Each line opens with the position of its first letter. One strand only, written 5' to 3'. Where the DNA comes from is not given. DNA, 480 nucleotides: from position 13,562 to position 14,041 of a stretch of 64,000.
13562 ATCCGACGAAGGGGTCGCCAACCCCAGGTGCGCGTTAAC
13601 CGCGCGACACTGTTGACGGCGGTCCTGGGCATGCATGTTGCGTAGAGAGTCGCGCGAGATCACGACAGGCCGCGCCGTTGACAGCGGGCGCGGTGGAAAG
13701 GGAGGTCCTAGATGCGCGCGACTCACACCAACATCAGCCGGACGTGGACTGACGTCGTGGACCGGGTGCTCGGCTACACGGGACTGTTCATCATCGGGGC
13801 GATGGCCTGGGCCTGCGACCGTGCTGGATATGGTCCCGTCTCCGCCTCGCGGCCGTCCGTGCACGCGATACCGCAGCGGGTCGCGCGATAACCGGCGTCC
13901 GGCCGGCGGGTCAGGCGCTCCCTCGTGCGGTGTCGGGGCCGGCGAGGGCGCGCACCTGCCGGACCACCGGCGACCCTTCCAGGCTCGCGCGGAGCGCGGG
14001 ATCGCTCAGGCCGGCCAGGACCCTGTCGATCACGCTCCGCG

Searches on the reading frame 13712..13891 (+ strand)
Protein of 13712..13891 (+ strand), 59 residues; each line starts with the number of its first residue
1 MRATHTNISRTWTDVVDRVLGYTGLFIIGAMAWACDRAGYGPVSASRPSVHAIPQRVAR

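Call 50: search_protein_families(library=pfam, proteins=[window:13712-13891:+], max_evalue=0.01)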
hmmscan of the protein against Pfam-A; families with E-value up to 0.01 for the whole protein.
window:13712-13891:+ (59 aa): 0 families

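Call 72: find_homologous_proteins(query=A4, max_evalue=0.001)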
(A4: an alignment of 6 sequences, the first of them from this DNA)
Query A4 (6 sequences) (59 aa, profile of the alignment): 105 proteins with E <= 0.001 among 254 candidates.
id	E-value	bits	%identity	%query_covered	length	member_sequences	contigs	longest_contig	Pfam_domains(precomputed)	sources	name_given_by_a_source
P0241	1.3e-23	101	57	36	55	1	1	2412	-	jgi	jgi:hypothetical protein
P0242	2.9e-23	99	64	37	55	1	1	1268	-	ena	-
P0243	3.1e-23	99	47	64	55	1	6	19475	-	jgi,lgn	jgi:hypothetical protein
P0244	2.1e-22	97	100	100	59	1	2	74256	-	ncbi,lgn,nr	ncbi:MAG TPA: hypothetical protein VLG10_09740 [Methylomirabilota bacterium]|nr:hypothetical protein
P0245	2.6e-22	96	64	42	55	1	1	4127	-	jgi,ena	-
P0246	4.0e-22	96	45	83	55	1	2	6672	-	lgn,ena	-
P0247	6.4e-22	95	43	83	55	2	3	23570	-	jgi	jgi:hypothetical protein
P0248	1.1e-21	94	57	71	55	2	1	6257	-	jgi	jgi:hypothetical protein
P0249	1.9e-21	94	52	53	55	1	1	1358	-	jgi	jgi:hypothetical protein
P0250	1.0e-20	91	49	63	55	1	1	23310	-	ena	-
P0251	1.8e-20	90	45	75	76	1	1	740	-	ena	-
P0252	4.3e-20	89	48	75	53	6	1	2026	-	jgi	jgi:hypothetical protein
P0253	1.0e-19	88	41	75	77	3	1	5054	-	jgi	jgi:hypothetical protein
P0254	1.9e-19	87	49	76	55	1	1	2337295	-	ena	-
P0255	1.9e-19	87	47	75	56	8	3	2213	-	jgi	jgi:hypothetical protein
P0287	2.5e-11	61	49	69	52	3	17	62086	-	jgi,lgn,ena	jgi:hypothetical protein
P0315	1.0e-9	56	41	78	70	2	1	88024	-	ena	-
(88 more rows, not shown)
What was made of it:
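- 13712..13891 (+): Small ORF of 59 aa with one predicted membrane helix and the motif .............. It converges on the 3' end of the activator gene. An identical protein is annotated in a Methylomirabilota MAG (call 72).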

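Call 73: find_encoding_contigs(protein=P0244, flank=10000, max_places=3)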
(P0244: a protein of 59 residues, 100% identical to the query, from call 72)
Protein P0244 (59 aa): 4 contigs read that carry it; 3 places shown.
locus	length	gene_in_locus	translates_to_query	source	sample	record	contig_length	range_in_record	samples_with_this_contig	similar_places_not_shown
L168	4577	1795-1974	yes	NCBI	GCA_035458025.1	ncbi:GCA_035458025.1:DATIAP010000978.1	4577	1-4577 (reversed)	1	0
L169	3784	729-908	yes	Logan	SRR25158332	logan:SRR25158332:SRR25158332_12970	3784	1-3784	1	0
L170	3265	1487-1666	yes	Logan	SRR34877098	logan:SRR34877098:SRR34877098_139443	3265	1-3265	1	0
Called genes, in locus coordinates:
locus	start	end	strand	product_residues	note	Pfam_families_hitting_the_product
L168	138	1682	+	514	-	PF01970:TctA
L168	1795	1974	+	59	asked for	-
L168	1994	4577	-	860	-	PF13191:AAA_16, PF13401:AAA_22 (faint), PF00515:TPR_1 (faint), PF07719:TPR_2 (faint), PF17874:TPR_MalT, PF13424:TPR_12 (weak)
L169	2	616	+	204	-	?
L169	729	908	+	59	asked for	-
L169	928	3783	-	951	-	?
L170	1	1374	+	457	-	?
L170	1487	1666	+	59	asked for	-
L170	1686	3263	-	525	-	?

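Call 74: find_encoding_contigs(protein=P0254, flank=6000, max_places=1)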
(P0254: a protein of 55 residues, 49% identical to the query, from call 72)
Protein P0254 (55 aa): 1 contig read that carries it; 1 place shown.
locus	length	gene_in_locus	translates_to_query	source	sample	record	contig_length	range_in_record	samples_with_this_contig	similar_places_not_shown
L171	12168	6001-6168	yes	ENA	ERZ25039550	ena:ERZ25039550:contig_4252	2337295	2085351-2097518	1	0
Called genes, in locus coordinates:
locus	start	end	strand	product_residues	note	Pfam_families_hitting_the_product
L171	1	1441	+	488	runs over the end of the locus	PF02366:PMT (weak), PF13231:PMT_2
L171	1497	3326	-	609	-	PF07719:TPR_2 (faint), PF13374:TPR_10 (faint), PF00515:TPR_1 (faint), PF13181:TPR_8 (faint), PF17874:TPR_MalT, PF13424:TPR_12 (weak), PF17874:TPR_MalT (weak)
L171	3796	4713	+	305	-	-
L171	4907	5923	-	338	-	-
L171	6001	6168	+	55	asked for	-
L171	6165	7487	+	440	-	PF05694:SBP56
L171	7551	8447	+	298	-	PF02630:SCO1-SenC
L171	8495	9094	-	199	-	PF03576:Peptidase_S58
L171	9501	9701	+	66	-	-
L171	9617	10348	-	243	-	PF13578:Methyltransf_24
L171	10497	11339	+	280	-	PF00892:EamA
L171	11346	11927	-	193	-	PF13511:DUF4124, PF13650:Asp_protease_2, PF13975:gag-asp_proteas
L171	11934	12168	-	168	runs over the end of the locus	PF14512:TM1586_NiRdase (faint), PF00881:Nitroreductase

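Call 75: find_encoding_contigs(protein=P0287, flank=6000, max_places=1)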
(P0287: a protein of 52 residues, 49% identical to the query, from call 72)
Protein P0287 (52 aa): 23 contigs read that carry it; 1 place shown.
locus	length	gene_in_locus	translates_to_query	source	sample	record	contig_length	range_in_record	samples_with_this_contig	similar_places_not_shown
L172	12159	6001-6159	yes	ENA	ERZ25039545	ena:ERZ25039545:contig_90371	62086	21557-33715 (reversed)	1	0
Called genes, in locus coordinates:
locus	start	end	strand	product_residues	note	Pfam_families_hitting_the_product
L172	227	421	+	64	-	-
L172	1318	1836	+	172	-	PF00296:Bac_luciferase (weak)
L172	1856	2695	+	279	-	PF13649:Methyltransf_25 (faint)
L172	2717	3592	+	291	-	PF00581:Rhodanese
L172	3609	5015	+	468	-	PF13428:TPR_14 (faint), PF13432:TPR_16 (faint), PF07719:TPR_2 (faint), PF13414:TPR_11 (faint), PF13181:TPR_8 (faint), PF13431:TPR_17 (faint), PF13176:TPR_7 (faint), PF12895:ANAPC3 (faint)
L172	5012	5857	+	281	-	PF00881:Nitroreductase, PF28600:Nitroreductase_C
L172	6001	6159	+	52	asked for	-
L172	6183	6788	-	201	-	PF07690:MFS_1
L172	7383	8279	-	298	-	PF01494:FAD_binding_3 (weak), PF04820:Trp_halogenase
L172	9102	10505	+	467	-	PF00496:SBP_bac_5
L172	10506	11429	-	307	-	PF00149:Metallophos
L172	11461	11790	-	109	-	PF13473:Cupredoxin_1, PF00127:Copper-bind (weak)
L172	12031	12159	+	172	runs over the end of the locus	PF04542:Sigma70_r2, PF07638:Sigma70_ECF, PF22029:PhyR_sigma2, PF08281:Sigma70_r4_2, PF04545:Sigma70_r4 (weak)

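Call 76: find_encoding_contigs(protein=P0315, flank=6000, max_places=1)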
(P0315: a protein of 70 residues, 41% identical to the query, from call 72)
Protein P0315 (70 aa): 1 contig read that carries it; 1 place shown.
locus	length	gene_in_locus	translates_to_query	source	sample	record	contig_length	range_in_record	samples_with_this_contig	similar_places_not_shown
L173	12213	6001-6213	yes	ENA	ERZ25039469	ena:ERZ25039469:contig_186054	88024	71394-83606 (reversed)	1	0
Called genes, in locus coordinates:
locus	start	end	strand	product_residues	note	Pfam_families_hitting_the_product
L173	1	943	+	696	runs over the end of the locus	PF01590:GAF (faint), PF00989:PAS, PF08448:PAS_4, PF13188:PAS_8 (faint), PF13426:PAS_9, PF00512:HisKA, PF02518:HATPase_c, PF00072:Response_reg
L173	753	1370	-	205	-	-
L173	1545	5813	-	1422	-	PF00004:AAA (faint), PF00158:Sigma54_activat, PF13401:AAA_22 (faint), PF14532:Sigma54_activ_2, PF25601:AAA_lid_14, PF02954:HTH_8, PF13191:AAA_16, PF17874:TPR_MalT, +4 more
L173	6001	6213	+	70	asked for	-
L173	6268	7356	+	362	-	PF08240:ADH_N, PF00107:ADH_zinc_N, PF13602:ADH_zinc_N_2 (weak)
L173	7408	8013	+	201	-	-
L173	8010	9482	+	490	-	PF00171:Aldedh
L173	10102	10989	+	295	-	PF13088:BNR_2 (faint), PF14870:PSII_BNR (faint), PF15902:Sortilin-Vps10 (weak), PF02012:BNR (faint)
